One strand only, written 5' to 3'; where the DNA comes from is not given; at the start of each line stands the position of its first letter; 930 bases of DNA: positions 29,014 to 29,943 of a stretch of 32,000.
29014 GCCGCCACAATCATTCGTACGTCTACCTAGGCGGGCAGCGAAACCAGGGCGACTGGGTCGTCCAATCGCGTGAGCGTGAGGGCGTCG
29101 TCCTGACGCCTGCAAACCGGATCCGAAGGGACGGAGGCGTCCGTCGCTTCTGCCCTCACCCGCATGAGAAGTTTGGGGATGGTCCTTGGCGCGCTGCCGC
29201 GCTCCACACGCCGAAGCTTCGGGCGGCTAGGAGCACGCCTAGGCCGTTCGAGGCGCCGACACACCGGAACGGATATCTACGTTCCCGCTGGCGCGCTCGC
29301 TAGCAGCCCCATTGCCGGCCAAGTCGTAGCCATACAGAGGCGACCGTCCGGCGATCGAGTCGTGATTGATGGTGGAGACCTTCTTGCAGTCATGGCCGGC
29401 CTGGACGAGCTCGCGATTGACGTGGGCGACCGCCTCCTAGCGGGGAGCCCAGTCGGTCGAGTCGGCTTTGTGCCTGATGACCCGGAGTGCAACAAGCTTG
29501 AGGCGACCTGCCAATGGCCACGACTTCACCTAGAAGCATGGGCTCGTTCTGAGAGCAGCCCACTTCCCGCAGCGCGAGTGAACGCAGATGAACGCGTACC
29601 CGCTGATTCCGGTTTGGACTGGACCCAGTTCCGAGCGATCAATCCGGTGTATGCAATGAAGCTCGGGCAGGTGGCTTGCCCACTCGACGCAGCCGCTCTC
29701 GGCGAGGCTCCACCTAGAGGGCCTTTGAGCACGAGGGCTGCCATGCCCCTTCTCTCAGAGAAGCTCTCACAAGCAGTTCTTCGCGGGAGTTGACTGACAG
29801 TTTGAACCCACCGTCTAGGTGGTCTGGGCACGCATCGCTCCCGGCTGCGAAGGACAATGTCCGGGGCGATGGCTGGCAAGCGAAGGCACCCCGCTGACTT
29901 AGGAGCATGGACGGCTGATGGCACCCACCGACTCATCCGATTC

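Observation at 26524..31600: Compact five-gene cluster of unknown function wedged between argG and an IS256-like end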

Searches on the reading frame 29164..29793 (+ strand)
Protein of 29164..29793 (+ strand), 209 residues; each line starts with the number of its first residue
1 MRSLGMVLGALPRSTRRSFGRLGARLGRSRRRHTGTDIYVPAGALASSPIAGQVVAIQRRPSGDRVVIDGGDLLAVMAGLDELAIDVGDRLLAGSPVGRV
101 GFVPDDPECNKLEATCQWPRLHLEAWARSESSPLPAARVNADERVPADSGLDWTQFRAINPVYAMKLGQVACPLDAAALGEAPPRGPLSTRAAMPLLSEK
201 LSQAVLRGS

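Call 3: search_protein_families(library=pfam, proteins=[window:29164-29793:+], max_evalue=0.1)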
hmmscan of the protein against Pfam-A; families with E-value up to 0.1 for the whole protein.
window:29164-29793:+ (209 aa): 1 family
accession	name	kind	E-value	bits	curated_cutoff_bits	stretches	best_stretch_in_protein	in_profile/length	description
PF01551.29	Peptidase_M23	-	2.2e-09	37.8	28.7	1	32-101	2-73/96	Peptidase family M23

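Call 9: search_protein_families(library=ncbifam, proteins=[window:29164-29793:+], max_evalue=0.1)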
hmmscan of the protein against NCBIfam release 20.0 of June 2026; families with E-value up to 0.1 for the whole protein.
window:29164-29793:+ (209 aa): 1 family
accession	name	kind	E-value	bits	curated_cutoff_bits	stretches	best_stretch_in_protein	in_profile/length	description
NF052530.1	Heli_ShapePgp3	exception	0.094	11.8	300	0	32-101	166-237/270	peptidoglycan metallopeptidase Pgp3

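Call 10: search_protein_families(library=padloc, proteins=[window:29164-29793:+], max_evalue=0.1)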
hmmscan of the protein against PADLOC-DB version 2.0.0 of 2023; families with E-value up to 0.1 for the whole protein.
window:29164-29793:+ (209 aa): 0 families

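Call 11: search_protein_families(library=phrogs, proteins=[window:29164-29793:+], max_evalue=0.1)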
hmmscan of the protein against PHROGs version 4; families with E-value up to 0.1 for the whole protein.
window:29164-29793:+ (209 aa): 3 families
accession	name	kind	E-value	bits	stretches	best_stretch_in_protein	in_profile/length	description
phrog_7767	-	other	0.0017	19.1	1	25-101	13-92/194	metallo-endopeptidase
phrog_21656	-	other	0.015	14.3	1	23-60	627-665/1022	peptidase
phrog_6700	-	lysis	0.026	12.4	1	28-103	2621-2699/2898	endolysin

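Call 35: search_protein_families(library=pfam, proteins=[P0125, P0137, P0148, P0149, P0152, P0163, P0180, P0082, P0055, P0056], max_evalue=0.01)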
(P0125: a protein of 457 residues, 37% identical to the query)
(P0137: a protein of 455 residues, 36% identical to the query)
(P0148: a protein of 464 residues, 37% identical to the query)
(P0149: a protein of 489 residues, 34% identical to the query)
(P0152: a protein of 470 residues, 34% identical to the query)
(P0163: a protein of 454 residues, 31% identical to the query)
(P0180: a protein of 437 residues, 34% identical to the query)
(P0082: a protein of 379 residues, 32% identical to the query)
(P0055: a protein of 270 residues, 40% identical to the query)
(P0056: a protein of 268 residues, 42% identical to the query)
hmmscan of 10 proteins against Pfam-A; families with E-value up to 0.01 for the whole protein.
P0125 (457 aa): 3 families
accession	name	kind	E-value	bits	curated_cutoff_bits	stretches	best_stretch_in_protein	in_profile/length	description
PF00535.33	Glycos_transf_2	-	4.6e-17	62.9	23.3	1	222-340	2-129/168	Glycosyl transferase family 2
PF13641.12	Glyco_tranf_2_3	-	0.00075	20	27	1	222-403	15-195/230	Glycosyltransferase like family 2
PF07695.17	7TMR-DISM_7TM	-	0.0088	16.4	29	0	143-199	30-90/205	7TM diverse intracellular signalling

P0137 (455 aa): 2 families
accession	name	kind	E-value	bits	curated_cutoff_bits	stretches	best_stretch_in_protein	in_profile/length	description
PF00535.33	Glycos_transf_2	-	1.4e-17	64.6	23.3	1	243-392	2-166/168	Glycosyl transferase family 2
PF13506.12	Glyco_transf_21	-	0.0012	18.8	21.7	0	304-346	25-67/174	Glycosyl transferase family 21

P0148 (464 aa): 1 family
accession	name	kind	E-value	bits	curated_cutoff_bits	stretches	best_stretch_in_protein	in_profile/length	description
PF00535.33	Glycos_transf_2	-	9.3e-16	58.6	23.3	1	237-386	2-164/168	Glycosyl transferase family 2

P0149 (489 aa): 1 family
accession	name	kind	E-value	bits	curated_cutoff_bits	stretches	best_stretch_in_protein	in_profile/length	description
PF00535.33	Glycos_transf_2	-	1.2e-10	42.1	23.3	1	246-389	1-158/168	Glycosyl transferase family 2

P0152 (470 aa): 2 families
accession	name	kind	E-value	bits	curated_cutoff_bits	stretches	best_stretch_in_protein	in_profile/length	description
PF00535.33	Glycos_transf_2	-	2.2e-13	51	23.3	1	261-388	28-164/168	Glycosyl transferase family 2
PF13506.12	Glyco_transf_21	-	0.0086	16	21.7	0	300-388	24-114/174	Glycosyl transferase family 21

P0163 (454 aa): 1 family
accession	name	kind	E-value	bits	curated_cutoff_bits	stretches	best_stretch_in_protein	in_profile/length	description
PF00535.33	Glycos_transf_2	-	5.4e-14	52.9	23.3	1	236-382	2-163/168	Glycosyl transferase family 2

P0180 (437 aa): 1 family
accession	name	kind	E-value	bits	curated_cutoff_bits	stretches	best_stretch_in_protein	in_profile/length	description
PF00535.33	Glycos_transf_2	-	1.2e-16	61.5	23.3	1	222-340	1-128/168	Glycosyl transferase family 2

P0082 (379 aa): 0 families

P0055 (270 aa): 0 families

P0056 (268 aa): 0 families

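Call 52: search_protein_families(library=pfam, proteins=[L020:11321-14560:+, L012:11600-12457:+, L012:12813-14237:+, L012:14206-15567:+, L012:7051-9045:+, L012:9224-9973:-, L021:8205-9023:+, L021:9027-10358:+, L021:10454-12349:+, L021:5619-6329:-], max_evalue=0.01)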
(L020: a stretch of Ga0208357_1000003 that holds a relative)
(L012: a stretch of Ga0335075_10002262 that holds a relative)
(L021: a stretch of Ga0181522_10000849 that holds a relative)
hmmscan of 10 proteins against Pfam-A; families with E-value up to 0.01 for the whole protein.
L020:11321-14560:+ (1080 aa): 2 families
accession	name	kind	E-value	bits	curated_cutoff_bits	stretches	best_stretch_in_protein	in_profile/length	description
PF07719.23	TPR_2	-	0.0025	18.2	27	0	457-485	1-29/34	Tetratricopeptide repeat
PF13646.12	HEAT_2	-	0.0036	18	27.7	1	991-1064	8-82/88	HEAT repeats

L012:11600-12457:+ (286 aa): 0 families

L012:12813-14237:+ (475 aa): 0 families

L012:14206-15567:+ (454 aa): 5 families
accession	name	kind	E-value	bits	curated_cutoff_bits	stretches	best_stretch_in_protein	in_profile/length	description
PF08245.18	Mur_ligase_M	-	1.6e-13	51.5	24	1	128-237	1-126/200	Mur ligase middle domain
PF02875.26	Mur_ligase_C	-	9.6e-09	36.6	28.4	1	312-427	2-126/127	Mur ligase, glutamate ligase domain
PF21799.2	MurD-like_N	-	0.00094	19.9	27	1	34-111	6-88/88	Mur ligase MurD-like, N-terminal domain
PF02826.25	2-Hacid_dh_C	-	0.0012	18.7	25.1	1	17-87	25-96/178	D-isomer specific 2-hydroxyacid dehydrogenase, NAD binding domain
PF02548.21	Pantoate_transf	-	0.0015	18.5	28.7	1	53-124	76-148/259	Ketopantoate hydroxymethyltransferase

L012:7051-9045:+ (665 aa): 3 families
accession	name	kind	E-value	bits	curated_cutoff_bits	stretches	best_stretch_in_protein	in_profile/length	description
PF00728.28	Glyco_hydro_20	-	5.4e-109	365.2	22.3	1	261-605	1-347/348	Glycosyl hydrolase family 20, catalytic domain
PF02838.20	Glyco_hydro_20b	-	1.7e-23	84.1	26.1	1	124-257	3-123/124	Glycosyl hydrolase family 20, domain 2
PF14845.11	Glycohydro_20b2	-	0.0053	17.9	27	0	200-232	97-130/130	beta-acetyl hexosaminidase like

L012:9224-9973:- (250 aa): 0 families

L021:8205-9023:+ (273 aa): 0 families

L021:9027-10358:+ (444 aa): 2 families
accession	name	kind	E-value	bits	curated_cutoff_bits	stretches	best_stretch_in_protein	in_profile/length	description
PF00589.27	Phage_integrase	-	5.7e-09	36.4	27.1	1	263-405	28-163/172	Phage integrase family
PF02899.23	Phage_int_SAM_1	-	0.0032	18.1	22.3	0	172-217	36-81/83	Phage integrase, N-terminal SAM-like domain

L021:10454-12349:+ (632 aa): 1 family
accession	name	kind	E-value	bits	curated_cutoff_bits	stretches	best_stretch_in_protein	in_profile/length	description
PF18998.6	Flg_new_2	-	2.2e-11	44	23.6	1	429-487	10-72/73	Divergent InlB B-repeat domain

L021:5619-6329:- (237 aa): 3 families
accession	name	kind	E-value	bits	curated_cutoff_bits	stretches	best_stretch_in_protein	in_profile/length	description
PF03852.21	Vsr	-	4.4e-15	55.7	27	1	103-165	11-69/74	DNA mismatch endonuclease Vsr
PF18741.7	MTES_1575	-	0.00093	19.7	38.2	0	184-224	52-92/96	REase_MTES_1575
PF04480.18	DUF559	-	0.0021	18.4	20.6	0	186-224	66-107/109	Protein of unknown function (DUF559)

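Call 59: search_protein_families(library=pfam, proteins=[L012:12813-14237:+, L012:9224-9973:-, L004:5808-7151:+, L002:12019-12522:-], max_evalue=1)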
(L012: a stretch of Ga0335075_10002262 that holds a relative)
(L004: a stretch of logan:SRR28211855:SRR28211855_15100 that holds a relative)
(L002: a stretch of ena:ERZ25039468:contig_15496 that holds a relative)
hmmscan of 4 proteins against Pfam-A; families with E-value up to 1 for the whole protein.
L012:12813-14237:+ (475 aa): 1 family
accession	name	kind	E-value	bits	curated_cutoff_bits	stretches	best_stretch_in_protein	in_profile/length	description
PF05778.17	Apo-CIII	-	0.3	11.1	34.1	1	321-339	39-57/69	Apolipoprotein CIII (Apo-CIII)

L012:9224-9973:- (250 aa): 1 family
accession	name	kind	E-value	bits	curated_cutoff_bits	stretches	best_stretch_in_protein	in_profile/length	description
PF24623.2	Phage_zn_bind_8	-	0.49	10.6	24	1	99-123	6-26/57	Putative DNA-binding phage zinc finger domain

L004:5808-7151:+ (447 aa): 1 family
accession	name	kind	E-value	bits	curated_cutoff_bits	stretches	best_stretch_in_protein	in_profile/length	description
PF05772.17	NinB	-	0.096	12.9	23.8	1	15-62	21-68/131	NinB protein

L002:12019-12522:- (167 aa): 0 families

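Call 81: search_protein_families(library=padloc, proteins=[L004:473-2395:-, L004:5808-7151:+, L015:6517-7146:+, L015:7197-7919:+, L015:8104-10653:+, L020:11321-14560:+, L002:4707-7991:+, L002:13040-15934:-], max_evalue=0.001)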
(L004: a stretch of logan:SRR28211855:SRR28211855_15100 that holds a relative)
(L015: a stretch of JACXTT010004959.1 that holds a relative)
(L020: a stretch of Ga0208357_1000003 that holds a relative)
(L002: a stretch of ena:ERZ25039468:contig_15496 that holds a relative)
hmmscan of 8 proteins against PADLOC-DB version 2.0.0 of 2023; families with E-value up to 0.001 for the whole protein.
L004:473-2395:- (640 aa): 68 families (the best 25 are shown)
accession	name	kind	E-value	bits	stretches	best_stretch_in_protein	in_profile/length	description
PDLC02980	AriA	-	8.4e-16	56.8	1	284-398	189-302/304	-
PDLC02358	Old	-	2.2e-13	47.9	2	350-478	279-409/578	Old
PDLC02979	AriA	-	2.3e-13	48.7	2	1-48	1-47/373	-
PDLC00075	GajA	-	9.9e-13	45.4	1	316-396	231-307/536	AAA ATPase domain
PDLC00096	GajA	-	1.6e-11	41.7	2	3-45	3-45/630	AAA ATPase domain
PDLC04168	GajA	-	1.7e-11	41.5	1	344-522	265-440/570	-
PDLC00091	GajA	-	3.3e-11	40.7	2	351-476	292-414/627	AAA ATPase domain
PDLC02335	AbiLi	-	2.1e-10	38.1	1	3-399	50-241/326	AbiLi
PDLC00271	PtuA1|PtuA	-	2.9e-10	38.3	1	1-47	1-46/421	AAA ATPase domain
PDLC00278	PtuA1|PtuA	-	3.6e-10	37.7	1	1-45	1-44/436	AAA ATPase domain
PDLC00311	PtuA1|PtuA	-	7.9e-10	36.3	1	351-415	303-367/455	AAA ATPase domain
PDLC04135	mad3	-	1.2e-09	36.2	1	2-44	1-42/374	mads_3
PDLC00069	GajA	-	1.7e-09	34.7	1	356-398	335-380/687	AAA ATPase domain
PDLC02913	ATPase_I-A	-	3.7e-09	34.3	1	2-47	53-97/508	-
PDLC04178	HEC-01A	-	4e-09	34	1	334-401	265-333/399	-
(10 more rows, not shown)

L004:5808-7151:+ (447 aa): 0 families

L015:6517-7146:+ (209 aa): 0 families

L015:7197-7919:+ (240 aa): 2 families
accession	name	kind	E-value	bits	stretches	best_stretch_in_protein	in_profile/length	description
PDLC03987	PD-Lambda-3_B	-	3.5e-09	34.3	1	129-234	162-264/270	-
PDLC02412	Aga_HEPN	-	6.5e-05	20.1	1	107-224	250-370/382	Class II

L015:8104-10653:+ (849 aa): 57 families (the best 25 are shown)
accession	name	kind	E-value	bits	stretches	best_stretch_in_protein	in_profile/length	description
PDLC04135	mad3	-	1.5e-15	55.7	1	41-423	15-345/374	mads_3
PDLC02979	AriA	-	2.4e-15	55.2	2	212-403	191-373/373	-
PDLC02980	AriA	-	3e-12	45.1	2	293-404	220-304/304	-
PDLC00091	GajA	-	5.5e-11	40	2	349-524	292-470/627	AAA ATPase domain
PDLC02358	Old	-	9.5e-11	39.2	2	42-91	18-66/578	Old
PDLC04168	GajA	-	2.3e-10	37.8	1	385-534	304-442/570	-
PDLC02981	AriAB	-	9.4e-10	35.8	1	313-405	292-379/694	-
PDLC00071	GajA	-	1.9e-09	34.8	1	356-525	276-438/588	AAA ATPase domain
PDLC00096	GajA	-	3.3e-09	34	1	355-476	290-410/630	AAA ATPase domain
PDLC00095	GajA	-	6e-09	33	1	39-79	14-54/752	AAA ATPase domain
PDLC02335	AbiLi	-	8e-09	33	1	6-421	53-257/326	AbiLi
PDLC00093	GajA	-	8e-09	32.7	1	39-79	14-54/736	AAA ATPase domain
PDLC03878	NsnB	-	1.1e-08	33.2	1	49-405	22-283/345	-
PDLC00293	PtuA1|PtuA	-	1.2e-08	32.3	1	357-417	340-400/527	AAA ATPase domain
PDLC00099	GajA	-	1.9e-08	31.7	1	40-76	21-57/626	AAA ATPase domain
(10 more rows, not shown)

L020:11321-14560:+ (1080 aa): 1 family
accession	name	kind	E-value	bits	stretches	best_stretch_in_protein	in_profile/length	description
PDLC05050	PDC-S60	-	1.1e-13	48.4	1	12-180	3-171/906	-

L002:4707-7991:+ (1094 aa): 5 families
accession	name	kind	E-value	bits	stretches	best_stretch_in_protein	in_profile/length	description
PDLC00734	PycC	-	6.1e-15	53.2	1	3-136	192-338/374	Pycsar cyclase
PDLC02367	PycC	-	8.7e-09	33.1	1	2-138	45-188/226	-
PDLC02370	PycC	-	1.8e-05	22.2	1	3-142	84-238/340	-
PDLC00766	PycC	-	0.00024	18.6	1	2-78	45-121/232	Pycsar cyclase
PDLC02369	PycC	-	0.00078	17.1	0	2-140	48-189/248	-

L002:13040-15934:- (964 aa): 9 families
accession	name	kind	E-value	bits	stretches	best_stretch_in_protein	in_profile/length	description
PDLC04135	mad3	-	1.1e-96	322.6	2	634-947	10-366/374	mads_3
PDLC04140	mad8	-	5.6e-39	132.5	3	632-909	12-238/314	mads_8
PDLC03878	NsnB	-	2.7e-07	28.7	0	638-670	11-44/345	-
PDLC02980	AriA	-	5.6e-07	27.8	1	849-901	244-296/304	-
PDLC04032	PD-T4-4_A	-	0.0001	19.4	0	524-562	350-388/474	-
PDLC03859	LmuB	-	0.00021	18.6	0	18-41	17-40/611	-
PDLC04164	AriA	-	0.00034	18.2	0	652-675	32-55/253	-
PDLC04242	PDC-M01A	-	0.00059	16.2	0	842-908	403-470/566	-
PDLC02911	VakA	-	0.00085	17.9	0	28-42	5-19/163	-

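Call 83: search_protein_families(library=pfam, proteins=[L015:6517-7146:+, L015:7197-7919:+, L015:8104-10653:+, L015:10679-12298:-, L015:1694-2386:+, L015:917-1567:+, L014:17-613:+, L014:4429-4899:+, L021:4573-5694:-, L004:5808-7151:+], max_evalue=0.01)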
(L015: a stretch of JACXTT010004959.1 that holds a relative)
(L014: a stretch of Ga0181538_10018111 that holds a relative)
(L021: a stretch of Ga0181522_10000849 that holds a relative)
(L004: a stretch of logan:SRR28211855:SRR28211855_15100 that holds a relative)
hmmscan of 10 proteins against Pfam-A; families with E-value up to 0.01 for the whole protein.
L015:6517-7146:+ (209 aa): 10 families
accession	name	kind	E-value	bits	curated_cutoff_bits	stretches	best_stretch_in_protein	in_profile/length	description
PF13671.12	AAA_33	-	3.2e-12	47.4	27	1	19-166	1-141/143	AAA domain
PF13191.12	AAA_16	-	0.00013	22.9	32.6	1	15-115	22-85/167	AAA ATPase domain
PF24883.2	NPHP3_N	-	0.0002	22.1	24.8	1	15-44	20-49/164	Nephrocystin 3, N-terminal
PF08433.16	KTI12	-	0.0002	21.4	22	1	19-44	3-28/271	Chromatin associated protein KTI12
PF06414.18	Zeta_toxin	-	0.00028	20.8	22.3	0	18-52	17-52/199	Zeta toxin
PF00004.35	AAA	-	0.0026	18.6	21.2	1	20-55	1-36/131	ATPase family associated with various cellular activities (AAA)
PF13238.12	AAA_18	-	0.005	17.7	29.4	1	20-39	1-20/128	AAA domain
PF20720.3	nSTAND3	-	0.0054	16.9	27.2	1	18-44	18-44/155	Novel STAND NTPase 3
PF00005.33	ABC_tran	-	0.0067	17.5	25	0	19-48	13-42/137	ABC transporter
PF13555.12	AAA_29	-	0.0067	16.6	27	0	18-43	23-48/61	P-loop containing region of AAA domain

L015:7197-7919:+ (240 aa): 1 family
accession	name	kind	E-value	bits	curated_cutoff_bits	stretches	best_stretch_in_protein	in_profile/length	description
PF09509.15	Hypoth_Ymh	-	1e-28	100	25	1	108-229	2-118/119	Protein of unknown function (Hypoth_ymh)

L015:8104-10653:+ (849 aa): 6 families
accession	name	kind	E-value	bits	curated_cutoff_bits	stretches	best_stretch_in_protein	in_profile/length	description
PF13304.12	AAA_21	-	7.9e-13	49.6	27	2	293-404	220-304/304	AAA domain, putative AbiEii toxin, Type IV TA system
PF13175.12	AAA_15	-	9.2e-13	49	32.1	2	41-86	16-55/374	AAA ATPase domain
PF13555.12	AAA_29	-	1.3e-06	28.5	27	1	44-77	17-51/61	P-loop containing region of AAA domain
PF13476.12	AAA_23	-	2e-06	29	27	1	42-95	13-67/201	AAA domain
PF02463.25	SMC_N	-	1.2e-05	25.3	40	1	42-80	18-58/220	RecF/RecN/SMC N terminal domain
PF13514.12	AAA_27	-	0.004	17.2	22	0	47-74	25-52/206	AAA domain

L015:10679-12298:- (539 aa): 0 families

L015:1694-2386:+ (230 aa): 0 families

L015:917-1567:+ (216 aa): 0 families

L014:17-613:+ (198 aa): 3 families
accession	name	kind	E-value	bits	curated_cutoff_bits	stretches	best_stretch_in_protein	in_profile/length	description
PF01609.27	DDE_Tnp_1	-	6.7e-27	95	23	1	8-158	3-192/200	Transposase DDE domain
PF13586.12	DDE_Tnp_1_2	-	2.1e-07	31.7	29.2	1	117-164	36-83/86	Transposase DDE domain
PF13612.12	DDE_Tnp_1_3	-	0.0037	17.7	27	1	19-97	29-96/155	Transposase DDE domain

L014:4429-4899:+ (156 aa): 7 families
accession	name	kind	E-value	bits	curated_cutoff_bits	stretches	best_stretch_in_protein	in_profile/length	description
PF00903.31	Glyoxalase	-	1.3e-15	58.3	20.6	1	30-135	5-120/121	Glyoxalase/Bleomycin resistance protein/Dioxygenase superfamily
PF18029.7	Glyoxalase_6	-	1.3e-09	39.1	23.6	1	30-135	2-104/106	Glyoxalase-like domain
PF12681.13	Glyoxalase_2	-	5.2e-08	33.3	30.1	1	30-134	4-111/118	Glyoxalase-like domain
PF22677.2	Ble-like_N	-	1.4e-06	28.4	24.5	1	31-54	6-29/41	Bleomycin resistance protein-like N-terminal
PF13669.12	Glyoxalase_4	-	0.00022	21.9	27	0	34-113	7-96/109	Glyoxalase/Bleomycin resistance protein/Dioxygenase superfamily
PF19581.5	Glyoxalase_7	-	0.00093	19.6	23.6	1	33-138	21-128/133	Glyoxalase superfamily protein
PF22659.2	YycE-like_C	-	0.0033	17.8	27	1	96-137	14-54/55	YycE-like C-terminal domain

L021:4573-5694:- (374 aa): 1 family
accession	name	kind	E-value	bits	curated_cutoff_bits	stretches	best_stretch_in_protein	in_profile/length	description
PF00145.23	DNA_methylase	-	1.4e-52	179.6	22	1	27-354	2-322/324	C-5 cytosine-specific DNA methylase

L004:5808-7151:+ (447 aa): 0 families
